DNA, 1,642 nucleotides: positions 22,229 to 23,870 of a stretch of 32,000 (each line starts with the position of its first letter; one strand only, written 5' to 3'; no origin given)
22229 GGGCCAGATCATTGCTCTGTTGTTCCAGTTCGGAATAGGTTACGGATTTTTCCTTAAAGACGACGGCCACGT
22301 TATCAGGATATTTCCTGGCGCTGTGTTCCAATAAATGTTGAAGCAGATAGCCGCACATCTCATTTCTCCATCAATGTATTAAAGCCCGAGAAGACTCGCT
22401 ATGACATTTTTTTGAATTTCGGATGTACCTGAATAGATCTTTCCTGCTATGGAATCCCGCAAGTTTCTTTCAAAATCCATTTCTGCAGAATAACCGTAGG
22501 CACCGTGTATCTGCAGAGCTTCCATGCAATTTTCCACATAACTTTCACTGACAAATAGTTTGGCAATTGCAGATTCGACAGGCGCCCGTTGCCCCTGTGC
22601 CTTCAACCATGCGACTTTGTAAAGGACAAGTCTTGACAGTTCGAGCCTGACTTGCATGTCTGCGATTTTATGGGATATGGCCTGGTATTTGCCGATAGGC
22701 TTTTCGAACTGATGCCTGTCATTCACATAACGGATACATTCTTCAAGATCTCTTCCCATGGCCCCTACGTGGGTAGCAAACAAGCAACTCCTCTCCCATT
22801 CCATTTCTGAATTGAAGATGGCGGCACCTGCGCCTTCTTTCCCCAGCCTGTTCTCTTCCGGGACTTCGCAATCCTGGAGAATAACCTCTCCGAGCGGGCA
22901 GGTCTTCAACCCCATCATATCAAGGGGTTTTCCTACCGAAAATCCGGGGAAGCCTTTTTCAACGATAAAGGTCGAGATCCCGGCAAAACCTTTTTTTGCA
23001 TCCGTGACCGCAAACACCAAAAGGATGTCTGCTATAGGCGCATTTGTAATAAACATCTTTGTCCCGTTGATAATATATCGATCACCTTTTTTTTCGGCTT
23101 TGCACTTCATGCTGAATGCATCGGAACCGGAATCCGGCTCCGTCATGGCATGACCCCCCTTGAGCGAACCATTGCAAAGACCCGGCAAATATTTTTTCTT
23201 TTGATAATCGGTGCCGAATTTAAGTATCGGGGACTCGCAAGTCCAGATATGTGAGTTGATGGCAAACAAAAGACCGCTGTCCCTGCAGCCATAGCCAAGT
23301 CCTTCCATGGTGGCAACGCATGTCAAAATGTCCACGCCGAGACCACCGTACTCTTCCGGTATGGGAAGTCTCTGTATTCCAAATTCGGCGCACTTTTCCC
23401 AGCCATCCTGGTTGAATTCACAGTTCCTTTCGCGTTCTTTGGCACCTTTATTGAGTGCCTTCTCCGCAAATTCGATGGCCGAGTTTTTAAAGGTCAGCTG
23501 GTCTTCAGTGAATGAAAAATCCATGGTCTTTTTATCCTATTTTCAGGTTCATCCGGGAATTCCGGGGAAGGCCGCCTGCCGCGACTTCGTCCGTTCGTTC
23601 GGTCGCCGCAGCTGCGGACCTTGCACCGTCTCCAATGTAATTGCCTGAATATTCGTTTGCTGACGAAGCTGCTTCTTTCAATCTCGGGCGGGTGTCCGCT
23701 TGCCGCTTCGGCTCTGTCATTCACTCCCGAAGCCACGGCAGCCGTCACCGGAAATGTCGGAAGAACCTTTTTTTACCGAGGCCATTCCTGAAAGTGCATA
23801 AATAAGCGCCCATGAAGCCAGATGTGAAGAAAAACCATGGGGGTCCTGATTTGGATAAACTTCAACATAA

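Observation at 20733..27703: Carrier-protein-dependent aminoacyl/acyl tailoring cassette inside a polysaccharide export module (candidate novel glycan decoration pathway)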

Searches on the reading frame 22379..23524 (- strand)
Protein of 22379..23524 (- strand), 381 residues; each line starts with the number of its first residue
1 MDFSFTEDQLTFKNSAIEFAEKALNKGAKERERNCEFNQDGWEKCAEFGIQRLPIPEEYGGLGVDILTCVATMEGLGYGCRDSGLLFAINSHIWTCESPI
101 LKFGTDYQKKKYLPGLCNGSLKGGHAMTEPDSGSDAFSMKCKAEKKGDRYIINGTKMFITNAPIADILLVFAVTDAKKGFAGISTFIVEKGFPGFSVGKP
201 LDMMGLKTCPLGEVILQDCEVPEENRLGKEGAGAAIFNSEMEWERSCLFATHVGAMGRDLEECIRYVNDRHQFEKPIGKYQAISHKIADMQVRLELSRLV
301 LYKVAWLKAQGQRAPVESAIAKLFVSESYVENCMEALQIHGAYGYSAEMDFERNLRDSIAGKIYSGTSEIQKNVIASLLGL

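Call 6: search_protein_families(library=pfam, proteins=[window:22379-23524:-], max_evalue=0.01)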
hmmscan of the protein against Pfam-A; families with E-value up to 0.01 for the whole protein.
window:22379-23524:- (381 aa): 4 families
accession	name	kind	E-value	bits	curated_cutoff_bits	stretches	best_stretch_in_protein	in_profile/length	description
PF00441.29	Acyl-CoA_dh_1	-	6.8e-42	143.6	22.4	1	231-377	1-147/150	Acyl-CoA dehydrogenase, C-terminal domain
PF02771.21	Acyl-CoA_dh_N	-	1.1e-26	93.9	22.9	1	6-119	1-112/113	Acyl-CoA dehydrogenase, N-terminal domain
PF02770.24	Acyl-CoA_dh_M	-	1.6e-24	86.3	33.3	1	126-219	3-97/97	Acyl-CoA dehydrogenase, middle domain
PF08028.16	Acyl-CoA_dh_2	-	9.7e-11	42.5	22.7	1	250-368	5-133/134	Acyl-CoA dehydrogenase, C-terminal domain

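Call 7: search_protein_families(library=ncbifam, proteins=[window:22379-23524:-], max_evalue=0.001)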
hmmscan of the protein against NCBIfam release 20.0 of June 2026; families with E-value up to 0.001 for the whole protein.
window:22379-23524:- (381 aa): 22 families
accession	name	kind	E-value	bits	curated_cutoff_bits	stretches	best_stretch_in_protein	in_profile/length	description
NF053553.1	prodigi_MBC_PigA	equivalog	1.8e-136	455.3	500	1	1-381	1-381/381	prodigiosin MBC biosynthesis dehydrogenase PigA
NF045652.1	ProlPCPDhRedW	equivalog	6.6e-125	416.8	650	1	12-381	7-375/376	L-prolyl-[peptidyl-carrier protein] dehydrogenase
NF042972.1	AcrlCoAredClosAcrC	equivalog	1.5e-100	336.5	640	1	1-377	1-374/378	acryloyl-CoA reductase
NF045552.1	GlutCoADH_Des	equivalog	4.2e-78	263.2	470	1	1-376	1-376/387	glutaryl-CoA dehydrogenase Acd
NF058590.1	AcCoDHFadEBacil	equivalog_domain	1e-75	255.4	600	1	4-378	20-409/586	acyl-CoA dehydrogenase FadE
NF042439.1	SulpropCoADesulf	equivalog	8.8e-64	215.6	600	1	14-377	2-368/379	3-sulfinopropanoyl-CoA desulfinase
NF008997.0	PRK12341.1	equivalog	4.3e-62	210.3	537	1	1-371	1-368/382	acyl-CoA dehydrogenase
NF043006.1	CyhCrbnylCoADH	equivalog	1.5e-57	195.3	650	1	7-376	6-372/380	cyclohexane-1-carbonyl-CoA dehydrogenase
NF002885.1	PRK03354.1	equivalog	2e-51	175.2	540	1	1-371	1-365/378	crotonobetainyl-CoA dehydrogenase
TIGR03207.1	cyc_hxne_CoA_dh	equivalog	3e-51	174.3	575.35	1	6-376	2-368/372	cyclohexanecarboxyl-CoA dehydrogenase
NF052270.1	Staph_DH_FadE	equivalog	3.8e-43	147.7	600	1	96-377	113-391/400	acyl-CoA dehydrogenase FadE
TIGR03203.1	pimD_small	equivalog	5.1e-32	111.4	652.7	1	2-350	1-347/378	pimeloyl-CoA dehydrogenase small subunit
TIGR03204.1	pimC_large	equivalog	1.2e-27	96.8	623.85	1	39-377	43-390/395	pimeloyl-CoA dehydrogenase large subunit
NF007000.1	PRK09463.1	subfamily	2.8e-21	75.6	600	1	34-344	71-397/726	acyl-CoA dehydrogenase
NF049984.1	Rv1679_FadE16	equivalog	5.8e-20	71.8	600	1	25-370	13-356/371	Rv1679 family acyl-CoA dehydrogenase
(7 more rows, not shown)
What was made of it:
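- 22379..23524 (-): Flavin-dependent acyl-CoA-dehydrogenase-fold enzyme of the prolyl-carrier-protein dehydrogenase family. Catalytic Glu244 lies in the motif MEWER. NCBIfam PigA 455 bits (cut-off 500) and RedW 417 bits (cut-off 650) (call 7).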

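Call 8: search_solved_structures(query=window:22379-23524:-, max_evalue=1e-20)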
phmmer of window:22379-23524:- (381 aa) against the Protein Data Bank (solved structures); distinct sequences matched with E-value up to 1e-20: 75 (the best 60 are shown).
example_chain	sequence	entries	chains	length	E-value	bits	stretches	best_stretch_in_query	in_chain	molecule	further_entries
4irn_A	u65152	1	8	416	3.8e-131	440.7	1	2-381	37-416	Prolyl-ACP dehydrogenase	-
6cxt_B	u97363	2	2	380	1.4e-97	330.3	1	1-381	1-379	Butyryl-CoA dehydrogenase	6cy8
5zw0_A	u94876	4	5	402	8.3e-94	317.9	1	1-381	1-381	L-prolyl-[peptidyl-carrier protein] dehydrogenase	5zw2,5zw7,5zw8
6af6_A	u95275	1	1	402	5.6e-93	315.1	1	1-381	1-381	L-prolyl-[peptidyl-carrier protein] dehydrogenase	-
4l1f_A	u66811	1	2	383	4.7e-84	285.8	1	1-375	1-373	Acyl-CoA dehydrogenase domain protein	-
5ol2_C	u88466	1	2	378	6.6e-81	275.4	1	12-377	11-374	Acyl-CoA dehydrogenase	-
4o5m_A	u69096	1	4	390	6.1e-79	268.9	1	1-376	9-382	Isovaleryl-CoA dehydrogenase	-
5lnx_A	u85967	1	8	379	7e-78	265.4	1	5-378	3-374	Acyl-CoA dehydrogenase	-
4kto_A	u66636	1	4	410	6.4e-76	259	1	3-376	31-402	isovaleryl-CoA dehydrogenase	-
1buc_A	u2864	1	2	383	9.7e-75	255.1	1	1-375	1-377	BUTYRYL-COA DEHYDROGENASE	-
4m9a_A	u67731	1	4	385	1.7e-72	247.7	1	1-377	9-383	Acyl-CoA dehydrogenase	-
4n5f_A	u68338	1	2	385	2.5e-71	243.9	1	1-377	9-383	Putative acyl-CoA dehydrogenase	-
1ukw_A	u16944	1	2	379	8.3e-71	242.2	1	1-377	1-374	acyl-CoA dehydrogenase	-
6fah_C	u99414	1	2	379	1.1e-69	238.5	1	5-379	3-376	Caffeyl-CoA reductase-Etf complex subunit CarC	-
1jqi_A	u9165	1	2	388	1.2e-69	238.3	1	12-377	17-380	short chain acyl-CoA dehydrogenase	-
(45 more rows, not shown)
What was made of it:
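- On Type II prolyl-carrier-protein oxidation module (pyrrole/pyrroline): The best PDB hits are AnaB, Bmp3 and PigA (call 8).
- The ACAD is far closer to carrier-protein oxidases than to catabolic ACADs (441 bits to AnaB against at most 286 bits, call 8).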

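Call 12: find_encoding_contigs(protein=window:22379-23524:-, flank=10000, max_places=6)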
Protein window:22379-23524:- (381 aa): 2 contigs read that carry it; 2 places shown.
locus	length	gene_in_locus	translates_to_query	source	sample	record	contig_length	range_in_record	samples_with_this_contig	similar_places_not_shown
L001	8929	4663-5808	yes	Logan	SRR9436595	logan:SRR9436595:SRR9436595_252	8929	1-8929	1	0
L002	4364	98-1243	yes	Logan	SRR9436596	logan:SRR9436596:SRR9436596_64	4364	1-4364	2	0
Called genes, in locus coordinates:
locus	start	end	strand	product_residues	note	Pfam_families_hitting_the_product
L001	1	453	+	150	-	?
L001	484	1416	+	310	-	PF13480:Acetyltransf_6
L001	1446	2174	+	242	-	PF00132:Hexapep, PF21711:DCTN5 (weak), PF25084:LbH_EIF2B (faint), PF25087:GMPPB_C, PF00132:Hexapep, PF14602:Hexapep_2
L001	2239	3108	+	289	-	PF00583:Acetyltransf_1, PF13673:Acetyltransf_10 (weak), PF13508:Acetyltransf_7 (weak), PF18014:Acetyltransf_18 (weak)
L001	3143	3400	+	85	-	PF00550:PP-binding (weak)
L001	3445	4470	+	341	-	PF00491:Arginase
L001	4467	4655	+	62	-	-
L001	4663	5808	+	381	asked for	PF02771:Acyl-CoA_dh_N, PF02770:Acyl-CoA_dh_M, PF00441:Acyl-CoA_dh_1, PF08028:Acyl-CoA_dh_2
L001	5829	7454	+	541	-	PF00501:AMP-binding, PF13193:AMP-binding_C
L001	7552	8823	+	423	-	PF01041:DegT_DnrJ_EryC1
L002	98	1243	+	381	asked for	PF02771:Acyl-CoA_dh_N, PF02770:Acyl-CoA_dh_M, PF00441:Acyl-CoA_dh_1, PF08028:Acyl-CoA_dh_2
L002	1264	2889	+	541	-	PF00501:AMP-binding, PF13193:AMP-binding_C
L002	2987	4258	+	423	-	PF01041:DegT_DnrJ_EryC1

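Call 24: search_solved_structures(query=window:22379-23524:-, max_evalue=1e-90, show_alignments=3)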
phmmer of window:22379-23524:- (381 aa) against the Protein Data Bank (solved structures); distinct sequences matched with E-value up to 1e-90: 4.
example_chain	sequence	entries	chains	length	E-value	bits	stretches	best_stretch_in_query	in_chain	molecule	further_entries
4irn_A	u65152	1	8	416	3.8e-131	440.7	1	2-381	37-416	Prolyl-ACP dehydrogenase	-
6cxt_B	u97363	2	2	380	1.4e-97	330.3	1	1-381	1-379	Butyryl-CoA dehydrogenase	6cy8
5zw0_A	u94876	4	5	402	8.3e-94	317.9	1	1-381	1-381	L-prolyl-[peptidyl-carrier protein] dehydrogenase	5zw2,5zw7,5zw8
6af6_A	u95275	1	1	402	5.6e-93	315.1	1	1-381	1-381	L-prolyl-[peptidyl-carrier protein] dehydrogenase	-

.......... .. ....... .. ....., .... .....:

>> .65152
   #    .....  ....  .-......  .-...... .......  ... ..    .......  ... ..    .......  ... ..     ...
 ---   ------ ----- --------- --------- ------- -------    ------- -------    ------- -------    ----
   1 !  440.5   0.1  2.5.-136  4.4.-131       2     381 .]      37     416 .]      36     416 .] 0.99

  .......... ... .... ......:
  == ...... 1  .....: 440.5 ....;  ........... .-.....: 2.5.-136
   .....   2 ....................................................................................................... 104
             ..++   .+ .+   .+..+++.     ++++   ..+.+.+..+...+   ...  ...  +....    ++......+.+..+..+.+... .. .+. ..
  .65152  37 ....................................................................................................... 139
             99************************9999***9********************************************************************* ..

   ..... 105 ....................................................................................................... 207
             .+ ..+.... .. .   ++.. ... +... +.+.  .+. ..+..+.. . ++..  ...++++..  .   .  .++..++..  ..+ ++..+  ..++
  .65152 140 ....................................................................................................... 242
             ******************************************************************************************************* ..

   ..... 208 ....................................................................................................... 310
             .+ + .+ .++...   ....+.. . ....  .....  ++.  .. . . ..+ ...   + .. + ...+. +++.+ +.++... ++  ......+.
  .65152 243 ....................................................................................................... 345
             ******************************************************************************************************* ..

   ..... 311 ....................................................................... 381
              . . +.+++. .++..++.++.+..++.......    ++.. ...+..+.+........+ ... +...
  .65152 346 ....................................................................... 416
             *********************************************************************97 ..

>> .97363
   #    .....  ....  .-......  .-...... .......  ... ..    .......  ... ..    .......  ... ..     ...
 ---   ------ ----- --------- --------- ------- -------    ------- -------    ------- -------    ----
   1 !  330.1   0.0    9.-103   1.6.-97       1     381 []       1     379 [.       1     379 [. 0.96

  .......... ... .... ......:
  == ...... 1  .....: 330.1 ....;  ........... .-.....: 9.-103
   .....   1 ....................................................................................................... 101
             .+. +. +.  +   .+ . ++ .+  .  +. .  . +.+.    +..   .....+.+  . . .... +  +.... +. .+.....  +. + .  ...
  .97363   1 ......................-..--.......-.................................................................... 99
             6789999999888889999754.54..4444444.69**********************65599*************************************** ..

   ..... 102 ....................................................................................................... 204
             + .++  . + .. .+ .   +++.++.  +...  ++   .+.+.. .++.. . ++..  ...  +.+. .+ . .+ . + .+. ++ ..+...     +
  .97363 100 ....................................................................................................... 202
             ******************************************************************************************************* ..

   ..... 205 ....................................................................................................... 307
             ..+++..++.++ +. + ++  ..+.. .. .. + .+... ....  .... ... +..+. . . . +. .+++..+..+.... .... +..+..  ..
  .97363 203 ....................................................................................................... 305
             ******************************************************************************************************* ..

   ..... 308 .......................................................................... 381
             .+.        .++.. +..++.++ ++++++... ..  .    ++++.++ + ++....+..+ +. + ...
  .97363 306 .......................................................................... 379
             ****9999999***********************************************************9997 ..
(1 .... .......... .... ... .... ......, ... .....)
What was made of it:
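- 22379..23524 (-): PDB hits AnaB 4irn E 4e-131, Bmp3 6cxt, PigA 5zw0 (calls 8, 24).
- The catalytic Glu is conserved with AnaB, Bmp3 and PigA (call 24). The ACAD's three best solved relatives are all prolyl-carrier dehydrogenases (calls 8, 24).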

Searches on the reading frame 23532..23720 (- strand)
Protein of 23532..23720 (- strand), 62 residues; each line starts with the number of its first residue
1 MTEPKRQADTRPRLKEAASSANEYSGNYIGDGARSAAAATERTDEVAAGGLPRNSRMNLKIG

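Call 6: search_protein_families(library=pfam, proteins=[window:23532-23720:-], max_evalue=0.01)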
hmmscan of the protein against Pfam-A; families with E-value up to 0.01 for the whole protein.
window:23532-23720:- (62 aa): 0 families

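Call 7: search_protein_families(library=ncbifam, proteins=[window:23532-23720:-], max_evalue=0.001)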
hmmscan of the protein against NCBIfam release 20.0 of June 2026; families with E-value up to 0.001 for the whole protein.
window:23532-23720:- (62 aa): 0 families
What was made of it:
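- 23532..23720 (-): 62-aa ORF, probably non-coding spacer. No Pfam or NCBIfam hit (calls 6, 7).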
